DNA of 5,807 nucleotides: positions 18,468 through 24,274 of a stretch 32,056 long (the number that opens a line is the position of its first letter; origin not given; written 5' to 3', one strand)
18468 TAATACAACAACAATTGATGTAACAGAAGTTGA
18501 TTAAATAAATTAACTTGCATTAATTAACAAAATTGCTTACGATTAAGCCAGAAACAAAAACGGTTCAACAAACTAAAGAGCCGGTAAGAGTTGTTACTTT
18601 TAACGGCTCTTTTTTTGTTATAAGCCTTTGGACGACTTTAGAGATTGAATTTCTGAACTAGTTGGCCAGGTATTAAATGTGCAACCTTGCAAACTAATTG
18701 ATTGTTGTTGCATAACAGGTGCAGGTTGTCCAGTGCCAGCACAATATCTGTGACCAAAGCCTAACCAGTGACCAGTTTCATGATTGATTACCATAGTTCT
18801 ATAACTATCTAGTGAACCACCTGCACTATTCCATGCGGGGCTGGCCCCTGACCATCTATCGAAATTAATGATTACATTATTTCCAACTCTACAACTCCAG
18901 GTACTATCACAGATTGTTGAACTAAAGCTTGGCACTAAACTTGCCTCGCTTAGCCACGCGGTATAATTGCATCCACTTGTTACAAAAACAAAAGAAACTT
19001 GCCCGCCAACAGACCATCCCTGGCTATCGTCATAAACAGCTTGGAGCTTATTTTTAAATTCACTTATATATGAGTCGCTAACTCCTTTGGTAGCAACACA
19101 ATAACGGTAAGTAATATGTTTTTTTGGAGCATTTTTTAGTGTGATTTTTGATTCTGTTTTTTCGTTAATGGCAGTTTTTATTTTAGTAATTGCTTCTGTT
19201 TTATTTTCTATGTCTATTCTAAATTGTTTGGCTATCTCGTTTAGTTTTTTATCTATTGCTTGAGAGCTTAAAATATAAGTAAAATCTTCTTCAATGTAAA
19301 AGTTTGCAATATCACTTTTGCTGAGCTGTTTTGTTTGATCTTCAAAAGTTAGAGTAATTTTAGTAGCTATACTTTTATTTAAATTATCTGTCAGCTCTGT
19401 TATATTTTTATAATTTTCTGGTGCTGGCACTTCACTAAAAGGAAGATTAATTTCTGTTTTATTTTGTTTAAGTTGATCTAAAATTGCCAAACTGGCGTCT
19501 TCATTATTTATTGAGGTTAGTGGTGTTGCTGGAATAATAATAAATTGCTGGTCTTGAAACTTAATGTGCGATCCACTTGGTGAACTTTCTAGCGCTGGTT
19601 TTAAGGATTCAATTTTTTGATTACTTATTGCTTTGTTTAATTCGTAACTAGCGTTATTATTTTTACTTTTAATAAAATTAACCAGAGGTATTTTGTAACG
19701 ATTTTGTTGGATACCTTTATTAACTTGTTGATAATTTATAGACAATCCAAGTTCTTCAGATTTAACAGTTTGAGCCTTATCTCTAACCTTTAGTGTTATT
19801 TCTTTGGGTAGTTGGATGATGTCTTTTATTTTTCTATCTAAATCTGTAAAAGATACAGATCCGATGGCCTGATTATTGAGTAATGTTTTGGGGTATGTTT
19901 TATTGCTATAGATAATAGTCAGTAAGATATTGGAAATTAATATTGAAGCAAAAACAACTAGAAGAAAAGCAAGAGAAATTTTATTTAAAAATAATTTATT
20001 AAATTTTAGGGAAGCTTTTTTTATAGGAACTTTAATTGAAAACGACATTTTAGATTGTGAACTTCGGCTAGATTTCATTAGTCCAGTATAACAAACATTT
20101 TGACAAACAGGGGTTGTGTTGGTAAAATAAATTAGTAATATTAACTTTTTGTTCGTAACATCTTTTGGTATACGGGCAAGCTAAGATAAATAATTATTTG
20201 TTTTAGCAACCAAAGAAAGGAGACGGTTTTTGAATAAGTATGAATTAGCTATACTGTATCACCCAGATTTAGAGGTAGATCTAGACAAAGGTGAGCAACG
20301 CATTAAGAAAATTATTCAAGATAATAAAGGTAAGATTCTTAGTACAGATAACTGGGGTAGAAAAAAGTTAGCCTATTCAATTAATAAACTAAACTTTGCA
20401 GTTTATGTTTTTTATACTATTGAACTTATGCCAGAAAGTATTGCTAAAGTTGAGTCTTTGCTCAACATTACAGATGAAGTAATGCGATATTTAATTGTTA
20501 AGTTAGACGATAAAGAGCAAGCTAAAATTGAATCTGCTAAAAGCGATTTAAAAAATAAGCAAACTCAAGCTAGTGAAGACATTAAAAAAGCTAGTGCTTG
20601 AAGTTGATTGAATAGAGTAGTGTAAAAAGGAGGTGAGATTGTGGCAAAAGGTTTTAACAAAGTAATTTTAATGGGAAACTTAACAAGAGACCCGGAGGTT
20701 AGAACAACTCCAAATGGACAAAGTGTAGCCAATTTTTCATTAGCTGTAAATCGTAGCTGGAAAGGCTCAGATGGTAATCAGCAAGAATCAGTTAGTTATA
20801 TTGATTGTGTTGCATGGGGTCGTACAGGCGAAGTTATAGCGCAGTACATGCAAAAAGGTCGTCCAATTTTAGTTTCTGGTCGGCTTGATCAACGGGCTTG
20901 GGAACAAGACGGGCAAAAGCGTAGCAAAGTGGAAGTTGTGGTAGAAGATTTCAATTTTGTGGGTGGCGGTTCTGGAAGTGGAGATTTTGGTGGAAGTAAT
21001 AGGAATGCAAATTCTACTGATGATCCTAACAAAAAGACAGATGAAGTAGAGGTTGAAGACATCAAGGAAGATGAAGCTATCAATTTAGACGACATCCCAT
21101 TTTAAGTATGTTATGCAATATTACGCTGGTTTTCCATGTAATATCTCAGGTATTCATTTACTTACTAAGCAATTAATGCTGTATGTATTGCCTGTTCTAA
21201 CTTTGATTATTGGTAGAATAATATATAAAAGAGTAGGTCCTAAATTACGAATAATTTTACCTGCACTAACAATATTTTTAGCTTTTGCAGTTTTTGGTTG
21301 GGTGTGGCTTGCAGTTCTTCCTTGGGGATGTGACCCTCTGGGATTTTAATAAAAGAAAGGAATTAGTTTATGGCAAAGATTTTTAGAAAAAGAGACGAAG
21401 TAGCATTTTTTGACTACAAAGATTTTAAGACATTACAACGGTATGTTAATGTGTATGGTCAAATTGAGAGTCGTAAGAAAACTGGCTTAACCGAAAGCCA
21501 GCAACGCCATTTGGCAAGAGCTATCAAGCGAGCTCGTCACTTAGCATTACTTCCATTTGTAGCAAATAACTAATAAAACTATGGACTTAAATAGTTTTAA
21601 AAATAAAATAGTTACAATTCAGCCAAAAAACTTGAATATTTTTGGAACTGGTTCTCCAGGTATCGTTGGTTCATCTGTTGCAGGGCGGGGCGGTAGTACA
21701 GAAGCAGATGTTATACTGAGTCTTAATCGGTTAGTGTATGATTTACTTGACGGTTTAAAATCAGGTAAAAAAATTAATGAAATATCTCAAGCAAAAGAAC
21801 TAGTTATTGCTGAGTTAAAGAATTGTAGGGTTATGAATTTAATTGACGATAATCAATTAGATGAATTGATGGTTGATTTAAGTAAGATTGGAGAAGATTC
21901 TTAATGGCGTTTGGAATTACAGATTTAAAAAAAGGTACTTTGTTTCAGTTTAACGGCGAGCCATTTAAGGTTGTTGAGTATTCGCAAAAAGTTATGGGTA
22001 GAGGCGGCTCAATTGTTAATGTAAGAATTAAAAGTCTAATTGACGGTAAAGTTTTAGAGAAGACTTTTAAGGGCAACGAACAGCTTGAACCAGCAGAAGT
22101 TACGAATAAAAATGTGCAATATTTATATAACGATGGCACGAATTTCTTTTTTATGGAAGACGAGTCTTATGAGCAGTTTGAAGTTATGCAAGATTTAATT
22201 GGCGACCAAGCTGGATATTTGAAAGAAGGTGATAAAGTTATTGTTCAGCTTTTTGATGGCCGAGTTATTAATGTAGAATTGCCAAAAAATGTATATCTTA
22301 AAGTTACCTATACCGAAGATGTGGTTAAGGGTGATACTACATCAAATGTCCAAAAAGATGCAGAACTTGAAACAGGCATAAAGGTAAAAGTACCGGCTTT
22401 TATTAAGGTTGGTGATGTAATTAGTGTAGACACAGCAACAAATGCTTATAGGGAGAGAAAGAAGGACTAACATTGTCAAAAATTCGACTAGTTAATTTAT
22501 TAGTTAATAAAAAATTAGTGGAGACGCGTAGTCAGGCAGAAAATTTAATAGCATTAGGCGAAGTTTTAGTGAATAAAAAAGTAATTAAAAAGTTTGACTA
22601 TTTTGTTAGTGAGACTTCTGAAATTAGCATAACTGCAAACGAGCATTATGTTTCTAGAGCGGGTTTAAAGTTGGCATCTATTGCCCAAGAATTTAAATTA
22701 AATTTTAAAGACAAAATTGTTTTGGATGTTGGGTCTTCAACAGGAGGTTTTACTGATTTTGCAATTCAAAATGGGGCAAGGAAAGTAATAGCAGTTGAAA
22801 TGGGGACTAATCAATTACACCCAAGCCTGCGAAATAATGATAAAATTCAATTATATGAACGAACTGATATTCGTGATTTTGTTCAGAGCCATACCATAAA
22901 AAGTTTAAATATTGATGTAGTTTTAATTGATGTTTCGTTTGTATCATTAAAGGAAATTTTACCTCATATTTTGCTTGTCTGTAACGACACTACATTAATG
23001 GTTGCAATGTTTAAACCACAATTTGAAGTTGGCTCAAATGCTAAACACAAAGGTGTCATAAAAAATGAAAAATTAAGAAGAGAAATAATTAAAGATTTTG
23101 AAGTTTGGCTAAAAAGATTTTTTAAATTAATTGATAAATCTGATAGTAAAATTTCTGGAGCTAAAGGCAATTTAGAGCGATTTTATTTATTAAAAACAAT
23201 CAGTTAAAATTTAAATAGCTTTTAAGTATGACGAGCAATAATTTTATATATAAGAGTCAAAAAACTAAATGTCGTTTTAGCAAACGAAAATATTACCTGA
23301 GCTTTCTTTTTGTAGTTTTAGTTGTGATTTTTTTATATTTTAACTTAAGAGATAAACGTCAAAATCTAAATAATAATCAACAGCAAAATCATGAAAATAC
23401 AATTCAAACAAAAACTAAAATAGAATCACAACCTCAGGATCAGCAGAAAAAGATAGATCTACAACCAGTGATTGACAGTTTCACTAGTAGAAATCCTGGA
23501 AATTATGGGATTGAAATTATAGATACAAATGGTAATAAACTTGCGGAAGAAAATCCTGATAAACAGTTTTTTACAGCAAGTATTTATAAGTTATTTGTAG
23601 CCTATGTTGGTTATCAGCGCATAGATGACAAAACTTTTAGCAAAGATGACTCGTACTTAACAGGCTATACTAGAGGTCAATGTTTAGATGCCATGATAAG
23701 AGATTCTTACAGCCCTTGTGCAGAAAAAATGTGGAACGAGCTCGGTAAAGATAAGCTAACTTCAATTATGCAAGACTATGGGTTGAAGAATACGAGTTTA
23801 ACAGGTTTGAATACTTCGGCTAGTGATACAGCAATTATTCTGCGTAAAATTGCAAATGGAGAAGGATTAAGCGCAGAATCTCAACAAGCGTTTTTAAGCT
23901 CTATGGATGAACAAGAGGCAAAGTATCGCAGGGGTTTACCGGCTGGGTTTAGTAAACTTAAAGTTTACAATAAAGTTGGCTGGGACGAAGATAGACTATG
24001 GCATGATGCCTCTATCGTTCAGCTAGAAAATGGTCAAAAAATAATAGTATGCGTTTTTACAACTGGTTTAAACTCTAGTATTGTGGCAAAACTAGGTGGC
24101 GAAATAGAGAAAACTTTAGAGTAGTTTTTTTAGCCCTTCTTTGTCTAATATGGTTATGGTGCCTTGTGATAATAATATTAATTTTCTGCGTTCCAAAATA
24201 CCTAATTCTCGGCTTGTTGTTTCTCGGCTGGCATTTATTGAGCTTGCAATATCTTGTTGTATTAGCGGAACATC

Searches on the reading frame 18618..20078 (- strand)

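Call 8: search_protein_families(library=pfam, proteins=[window:18618-20078:-], max_evalue=0.001)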
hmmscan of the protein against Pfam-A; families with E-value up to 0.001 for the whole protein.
window:18618-20078:- (486 aa): 2 families
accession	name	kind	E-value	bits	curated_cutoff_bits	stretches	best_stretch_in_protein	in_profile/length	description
PF11350.14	DUF3152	-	1.9e-18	67.3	25.1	1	316-464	24-178/206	Protein of unknown function (DUF3152)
PF13688.12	Reprolysin_5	-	0.00034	21.3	27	1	294-461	30-164/196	Metallo-peptidase family M12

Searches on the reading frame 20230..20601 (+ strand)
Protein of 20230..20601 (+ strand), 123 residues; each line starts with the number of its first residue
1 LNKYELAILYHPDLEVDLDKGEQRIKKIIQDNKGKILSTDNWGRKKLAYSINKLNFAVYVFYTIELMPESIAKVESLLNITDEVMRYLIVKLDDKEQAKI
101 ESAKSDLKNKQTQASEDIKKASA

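Call 9: search_protein_families(library=pfam, proteins=[window:20230-20601:+], max_evalue=0.001)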
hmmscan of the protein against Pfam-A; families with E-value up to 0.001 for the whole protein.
window:20230-20601:+ (123 aa): 1 family
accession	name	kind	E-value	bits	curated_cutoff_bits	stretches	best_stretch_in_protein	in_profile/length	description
PF01250.22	Ribosomal_S6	-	7.4e-24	84.2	27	1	3-91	1-90/90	Ribosomal protein S6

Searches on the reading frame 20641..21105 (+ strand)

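Call 9: search_protein_families(library=pfam, proteins=[window:20641-21105:+], max_evalue=0.001)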
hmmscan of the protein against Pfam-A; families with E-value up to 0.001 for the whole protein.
window:20641-21105:+ (154 aa): 2 families
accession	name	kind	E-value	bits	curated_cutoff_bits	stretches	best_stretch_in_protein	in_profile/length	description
PF00436.31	SSB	-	2.5e-36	124.3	26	1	5-106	1-103/104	Single-strand binding protein family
PF22657.2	SSB_1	-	0.00027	21.5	27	1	6-86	1-79/91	Another single-strand binding protein family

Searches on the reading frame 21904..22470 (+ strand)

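Call 9: search_protein_families(library=pfam, proteins=[window:21904-22470:+], max_evalue=0.001)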
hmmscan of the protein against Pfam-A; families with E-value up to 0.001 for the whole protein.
window:21904-22470:+ (188 aa): 3 families
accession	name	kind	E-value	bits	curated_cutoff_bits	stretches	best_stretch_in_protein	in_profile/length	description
PF09285.17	Elong-fact-P_C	-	6.3e-23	80.7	25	1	130-185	1-56/56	Elongation factor P, C-terminal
PF01132.26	EFP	-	7.8e-20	71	27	1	69-122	1-54/54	Elongation factor P (EF-P) OB domain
PF08207.18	EFP_N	-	4.8e-16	58.9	23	1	6-61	3-58/58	Elongation factor P (EF-P) KOW-like domain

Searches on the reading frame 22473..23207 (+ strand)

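Call 9: search_protein_families(library=pfam, proteins=[window:22473-23207:+], max_evalue=0.001)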
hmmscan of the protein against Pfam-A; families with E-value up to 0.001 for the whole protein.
window:22473-23207:+ (244 aa): 3 families
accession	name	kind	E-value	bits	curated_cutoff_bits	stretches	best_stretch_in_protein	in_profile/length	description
PF01728.25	FtsJ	-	1.3e-37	130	24.1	1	59-238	1-177/181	FtsJ-like methyltransferase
PF01479.30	S4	-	8.8e-11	41.8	22.8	1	5-50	2-47/48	S4 domain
PF22421.1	SYY_C-terminal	-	0.0001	22.6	27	1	3-51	18-66/83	Tyrosine--tRNA ligase SYY-like C-terminal domain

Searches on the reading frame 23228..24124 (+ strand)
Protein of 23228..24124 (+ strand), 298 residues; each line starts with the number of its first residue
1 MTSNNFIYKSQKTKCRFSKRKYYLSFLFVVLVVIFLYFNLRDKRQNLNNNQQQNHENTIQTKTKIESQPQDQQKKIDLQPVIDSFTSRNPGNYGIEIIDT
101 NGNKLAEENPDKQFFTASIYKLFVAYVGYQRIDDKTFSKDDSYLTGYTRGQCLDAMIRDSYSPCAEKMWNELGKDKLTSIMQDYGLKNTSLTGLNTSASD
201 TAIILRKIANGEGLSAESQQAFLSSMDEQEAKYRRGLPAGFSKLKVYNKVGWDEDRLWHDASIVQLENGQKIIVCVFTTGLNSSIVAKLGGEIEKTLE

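Call 9: search_protein_families(library=pfam, proteins=[window:23228-24124:+], max_evalue=0.001)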
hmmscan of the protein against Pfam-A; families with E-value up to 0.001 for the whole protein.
window:23228-24124:+ (298 aa): 1 family
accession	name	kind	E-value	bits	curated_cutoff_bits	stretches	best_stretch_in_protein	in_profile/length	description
PF13354.11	Beta-lactamase2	-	1.8e-25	90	22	1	97-278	4-214/214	Beta-lactamase enzyme family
